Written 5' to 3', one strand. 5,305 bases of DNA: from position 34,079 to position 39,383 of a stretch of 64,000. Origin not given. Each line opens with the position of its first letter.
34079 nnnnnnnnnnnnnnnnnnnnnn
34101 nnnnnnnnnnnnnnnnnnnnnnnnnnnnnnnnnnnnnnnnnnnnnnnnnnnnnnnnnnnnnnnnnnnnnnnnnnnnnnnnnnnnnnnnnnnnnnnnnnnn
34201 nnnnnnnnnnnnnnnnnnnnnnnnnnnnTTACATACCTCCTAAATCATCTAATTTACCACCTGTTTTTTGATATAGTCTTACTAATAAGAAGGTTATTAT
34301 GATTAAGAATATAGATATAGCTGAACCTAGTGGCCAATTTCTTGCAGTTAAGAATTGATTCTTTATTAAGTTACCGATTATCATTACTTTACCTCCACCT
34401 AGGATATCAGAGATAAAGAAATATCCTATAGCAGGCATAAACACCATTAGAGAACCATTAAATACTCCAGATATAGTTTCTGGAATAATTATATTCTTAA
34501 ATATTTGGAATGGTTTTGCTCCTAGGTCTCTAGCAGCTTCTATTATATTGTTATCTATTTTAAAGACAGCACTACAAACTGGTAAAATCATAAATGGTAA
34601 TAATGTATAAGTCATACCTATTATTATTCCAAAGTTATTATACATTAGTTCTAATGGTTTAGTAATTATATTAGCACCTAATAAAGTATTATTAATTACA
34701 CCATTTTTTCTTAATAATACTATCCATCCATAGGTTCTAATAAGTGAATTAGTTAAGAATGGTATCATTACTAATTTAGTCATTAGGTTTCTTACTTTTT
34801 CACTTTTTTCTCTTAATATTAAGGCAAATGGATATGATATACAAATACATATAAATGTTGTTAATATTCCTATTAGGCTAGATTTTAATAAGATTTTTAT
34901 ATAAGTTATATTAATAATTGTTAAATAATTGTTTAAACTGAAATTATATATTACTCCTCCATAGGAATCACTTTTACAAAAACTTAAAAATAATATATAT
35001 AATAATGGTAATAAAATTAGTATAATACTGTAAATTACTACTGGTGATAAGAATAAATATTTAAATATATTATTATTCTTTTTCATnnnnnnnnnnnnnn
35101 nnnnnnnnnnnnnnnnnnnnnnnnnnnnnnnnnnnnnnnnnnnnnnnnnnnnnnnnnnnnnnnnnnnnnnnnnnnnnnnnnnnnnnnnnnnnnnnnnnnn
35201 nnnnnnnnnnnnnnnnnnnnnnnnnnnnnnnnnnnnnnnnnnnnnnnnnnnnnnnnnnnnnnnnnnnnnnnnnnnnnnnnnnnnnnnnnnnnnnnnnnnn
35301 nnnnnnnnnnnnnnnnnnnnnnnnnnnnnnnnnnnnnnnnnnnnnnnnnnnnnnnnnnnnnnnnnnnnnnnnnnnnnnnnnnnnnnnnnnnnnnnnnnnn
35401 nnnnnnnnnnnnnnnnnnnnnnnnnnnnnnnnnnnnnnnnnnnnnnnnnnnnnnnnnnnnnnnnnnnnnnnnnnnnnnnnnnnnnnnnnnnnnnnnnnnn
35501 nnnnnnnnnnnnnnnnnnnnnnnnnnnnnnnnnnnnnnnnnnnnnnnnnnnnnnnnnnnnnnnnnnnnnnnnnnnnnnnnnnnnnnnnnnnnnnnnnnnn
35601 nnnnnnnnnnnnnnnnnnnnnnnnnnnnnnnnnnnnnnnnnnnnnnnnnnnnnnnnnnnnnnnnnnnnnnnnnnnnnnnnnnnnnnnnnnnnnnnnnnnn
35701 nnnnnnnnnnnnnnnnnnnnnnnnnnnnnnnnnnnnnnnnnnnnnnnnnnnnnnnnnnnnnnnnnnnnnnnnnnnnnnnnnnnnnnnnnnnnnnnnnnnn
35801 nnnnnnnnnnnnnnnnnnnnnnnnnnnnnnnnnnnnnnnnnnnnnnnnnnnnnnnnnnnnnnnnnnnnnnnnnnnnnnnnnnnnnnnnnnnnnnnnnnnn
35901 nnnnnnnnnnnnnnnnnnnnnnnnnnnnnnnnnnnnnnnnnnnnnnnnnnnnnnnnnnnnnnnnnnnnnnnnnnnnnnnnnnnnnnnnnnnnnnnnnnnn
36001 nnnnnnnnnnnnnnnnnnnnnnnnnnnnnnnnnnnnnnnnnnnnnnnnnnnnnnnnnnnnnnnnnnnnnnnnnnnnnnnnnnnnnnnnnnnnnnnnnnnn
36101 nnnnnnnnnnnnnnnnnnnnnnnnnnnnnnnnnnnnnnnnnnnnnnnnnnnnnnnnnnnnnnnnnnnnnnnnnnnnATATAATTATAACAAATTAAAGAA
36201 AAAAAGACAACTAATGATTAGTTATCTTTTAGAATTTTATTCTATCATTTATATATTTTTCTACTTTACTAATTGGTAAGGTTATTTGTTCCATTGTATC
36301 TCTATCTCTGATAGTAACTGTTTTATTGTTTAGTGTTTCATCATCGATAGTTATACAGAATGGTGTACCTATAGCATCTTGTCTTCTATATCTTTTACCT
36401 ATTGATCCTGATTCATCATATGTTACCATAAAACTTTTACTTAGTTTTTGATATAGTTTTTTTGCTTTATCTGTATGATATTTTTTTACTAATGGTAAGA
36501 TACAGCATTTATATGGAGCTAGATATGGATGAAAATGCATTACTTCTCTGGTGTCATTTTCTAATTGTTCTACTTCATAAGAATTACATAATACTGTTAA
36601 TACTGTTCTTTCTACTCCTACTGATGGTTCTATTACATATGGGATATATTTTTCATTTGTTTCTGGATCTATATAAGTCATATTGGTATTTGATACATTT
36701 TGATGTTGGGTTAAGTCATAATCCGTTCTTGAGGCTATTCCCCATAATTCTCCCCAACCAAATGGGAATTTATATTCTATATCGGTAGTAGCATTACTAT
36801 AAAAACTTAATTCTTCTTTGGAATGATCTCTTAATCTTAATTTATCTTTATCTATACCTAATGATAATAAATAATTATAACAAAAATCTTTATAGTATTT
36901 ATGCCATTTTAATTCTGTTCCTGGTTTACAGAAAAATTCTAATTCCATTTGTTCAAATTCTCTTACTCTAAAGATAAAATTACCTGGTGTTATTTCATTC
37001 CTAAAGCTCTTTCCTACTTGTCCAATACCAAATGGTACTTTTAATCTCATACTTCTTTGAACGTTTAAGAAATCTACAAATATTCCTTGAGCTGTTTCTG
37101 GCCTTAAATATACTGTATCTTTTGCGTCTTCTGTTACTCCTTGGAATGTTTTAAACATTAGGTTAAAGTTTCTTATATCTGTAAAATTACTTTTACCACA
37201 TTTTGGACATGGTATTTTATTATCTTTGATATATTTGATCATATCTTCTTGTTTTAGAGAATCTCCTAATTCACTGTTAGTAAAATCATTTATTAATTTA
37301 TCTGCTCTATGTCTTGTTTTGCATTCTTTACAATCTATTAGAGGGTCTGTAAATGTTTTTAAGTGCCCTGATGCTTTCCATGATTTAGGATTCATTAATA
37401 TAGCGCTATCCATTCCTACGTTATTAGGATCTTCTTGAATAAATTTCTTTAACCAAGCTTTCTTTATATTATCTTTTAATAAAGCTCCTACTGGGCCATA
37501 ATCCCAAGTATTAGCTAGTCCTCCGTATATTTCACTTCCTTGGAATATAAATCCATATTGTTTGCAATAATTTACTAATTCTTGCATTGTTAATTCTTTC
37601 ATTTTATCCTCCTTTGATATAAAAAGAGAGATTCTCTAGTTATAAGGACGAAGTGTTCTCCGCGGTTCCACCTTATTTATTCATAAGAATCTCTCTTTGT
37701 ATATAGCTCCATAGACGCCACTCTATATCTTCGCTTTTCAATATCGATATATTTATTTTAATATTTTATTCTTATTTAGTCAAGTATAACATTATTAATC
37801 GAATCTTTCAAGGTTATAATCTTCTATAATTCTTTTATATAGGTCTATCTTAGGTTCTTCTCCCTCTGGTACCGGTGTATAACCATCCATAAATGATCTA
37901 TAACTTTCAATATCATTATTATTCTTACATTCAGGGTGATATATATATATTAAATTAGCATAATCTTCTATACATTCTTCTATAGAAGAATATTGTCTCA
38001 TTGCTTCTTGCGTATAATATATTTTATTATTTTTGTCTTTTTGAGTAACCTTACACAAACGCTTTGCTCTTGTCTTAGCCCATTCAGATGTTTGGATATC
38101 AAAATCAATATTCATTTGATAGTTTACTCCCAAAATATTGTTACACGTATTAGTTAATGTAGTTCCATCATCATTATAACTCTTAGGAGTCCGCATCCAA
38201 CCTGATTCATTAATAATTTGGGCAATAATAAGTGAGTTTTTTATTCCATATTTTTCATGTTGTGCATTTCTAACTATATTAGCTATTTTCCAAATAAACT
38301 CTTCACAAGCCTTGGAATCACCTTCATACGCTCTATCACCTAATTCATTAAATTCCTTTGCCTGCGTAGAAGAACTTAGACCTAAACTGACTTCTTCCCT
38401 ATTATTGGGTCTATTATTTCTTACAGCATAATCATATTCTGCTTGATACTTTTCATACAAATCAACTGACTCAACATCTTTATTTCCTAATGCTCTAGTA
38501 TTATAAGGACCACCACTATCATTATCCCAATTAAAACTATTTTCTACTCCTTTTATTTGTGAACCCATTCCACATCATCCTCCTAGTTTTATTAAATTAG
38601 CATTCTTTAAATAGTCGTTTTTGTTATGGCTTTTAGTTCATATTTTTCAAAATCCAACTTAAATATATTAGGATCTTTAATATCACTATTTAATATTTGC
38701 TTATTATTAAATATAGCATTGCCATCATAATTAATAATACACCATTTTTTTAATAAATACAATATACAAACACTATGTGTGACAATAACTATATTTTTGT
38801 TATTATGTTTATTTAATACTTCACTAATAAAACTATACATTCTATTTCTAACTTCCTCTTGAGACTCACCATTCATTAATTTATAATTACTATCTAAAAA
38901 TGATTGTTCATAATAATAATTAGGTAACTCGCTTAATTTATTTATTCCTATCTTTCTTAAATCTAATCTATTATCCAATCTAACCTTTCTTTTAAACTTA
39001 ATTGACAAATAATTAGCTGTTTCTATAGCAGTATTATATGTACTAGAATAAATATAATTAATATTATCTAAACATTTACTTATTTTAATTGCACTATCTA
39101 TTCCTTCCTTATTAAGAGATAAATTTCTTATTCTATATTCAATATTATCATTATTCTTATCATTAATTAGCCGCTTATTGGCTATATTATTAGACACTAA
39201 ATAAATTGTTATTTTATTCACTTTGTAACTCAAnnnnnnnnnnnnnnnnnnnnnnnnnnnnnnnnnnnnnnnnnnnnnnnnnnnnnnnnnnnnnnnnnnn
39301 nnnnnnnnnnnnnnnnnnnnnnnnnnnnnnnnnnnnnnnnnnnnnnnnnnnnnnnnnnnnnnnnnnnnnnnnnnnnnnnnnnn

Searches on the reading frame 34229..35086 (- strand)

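Call 11: search_protein_families(library=pfam, proteins=[window:34229-35086:-], max_evalue=0.001)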
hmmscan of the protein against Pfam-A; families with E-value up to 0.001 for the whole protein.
window:34229-35086:- (285 aa): 1 family
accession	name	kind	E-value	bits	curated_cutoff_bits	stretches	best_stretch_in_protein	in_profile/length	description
PF00528.27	BPD_transp_1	-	5e-08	33.3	26.4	1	86-272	3-175/184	Binding-protein-dependent transport system inner membrane component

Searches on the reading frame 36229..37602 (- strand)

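Call 11: search_protein_families(library=pfam, proteins=[window:36229-37602:-], max_evalue=0.001)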
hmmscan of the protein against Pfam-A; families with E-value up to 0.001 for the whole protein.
window:36229-37602:- (457 aa): 2 families
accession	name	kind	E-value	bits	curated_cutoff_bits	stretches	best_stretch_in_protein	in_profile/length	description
PF03129.25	HGTP_anticodon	-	2.6e-24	85.6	21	1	365-453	1-93/94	Anticodon binding domain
PF00587.30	tRNA-synt_2b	-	5.5e-12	46.5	29.3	1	158-338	5-176/179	tRNA synthetase class II core domain (G, H, P, S and T)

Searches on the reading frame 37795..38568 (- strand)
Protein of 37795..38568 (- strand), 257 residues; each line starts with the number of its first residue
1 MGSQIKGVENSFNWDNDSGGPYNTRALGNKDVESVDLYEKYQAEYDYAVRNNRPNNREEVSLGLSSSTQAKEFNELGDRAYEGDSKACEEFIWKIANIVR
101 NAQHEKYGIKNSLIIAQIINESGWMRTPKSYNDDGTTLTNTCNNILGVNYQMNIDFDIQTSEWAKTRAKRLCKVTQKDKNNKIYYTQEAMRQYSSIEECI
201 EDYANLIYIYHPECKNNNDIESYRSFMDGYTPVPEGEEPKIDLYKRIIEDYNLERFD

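Call 11: search_protein_families(library=pfam, proteins=[window:37795-38568:-], max_evalue=0.001)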
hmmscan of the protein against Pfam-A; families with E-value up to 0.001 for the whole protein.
window:37795-38568:- (257 aa): 1 family
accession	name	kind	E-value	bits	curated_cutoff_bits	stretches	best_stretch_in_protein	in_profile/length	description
PF01832.25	Glucosaminidase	-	5.2e-13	50.2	30.2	1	103-228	7-98/123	Mannosyl-glycoprotein endo-beta-N-acetylglucosaminidase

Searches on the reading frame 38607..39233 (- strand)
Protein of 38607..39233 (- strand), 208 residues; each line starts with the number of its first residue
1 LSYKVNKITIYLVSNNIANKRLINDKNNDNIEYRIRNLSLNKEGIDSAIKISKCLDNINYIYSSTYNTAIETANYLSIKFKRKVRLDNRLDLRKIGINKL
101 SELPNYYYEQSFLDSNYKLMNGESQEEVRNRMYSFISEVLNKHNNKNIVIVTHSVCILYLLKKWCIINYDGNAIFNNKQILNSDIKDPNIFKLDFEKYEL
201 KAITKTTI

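Call 11: search_protein_families(library=pfam, proteins=[window:38607-39233:-], max_evalue=0.001)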
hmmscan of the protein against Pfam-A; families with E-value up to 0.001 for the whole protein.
window:38607-39233:- (208 aa): 1 family
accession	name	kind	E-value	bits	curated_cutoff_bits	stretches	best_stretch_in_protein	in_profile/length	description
PF00300.27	His_Phos_1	-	1.9e-16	60.7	21.7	1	30-165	15-159/194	Histidine phosphatase superfamily (branch 1)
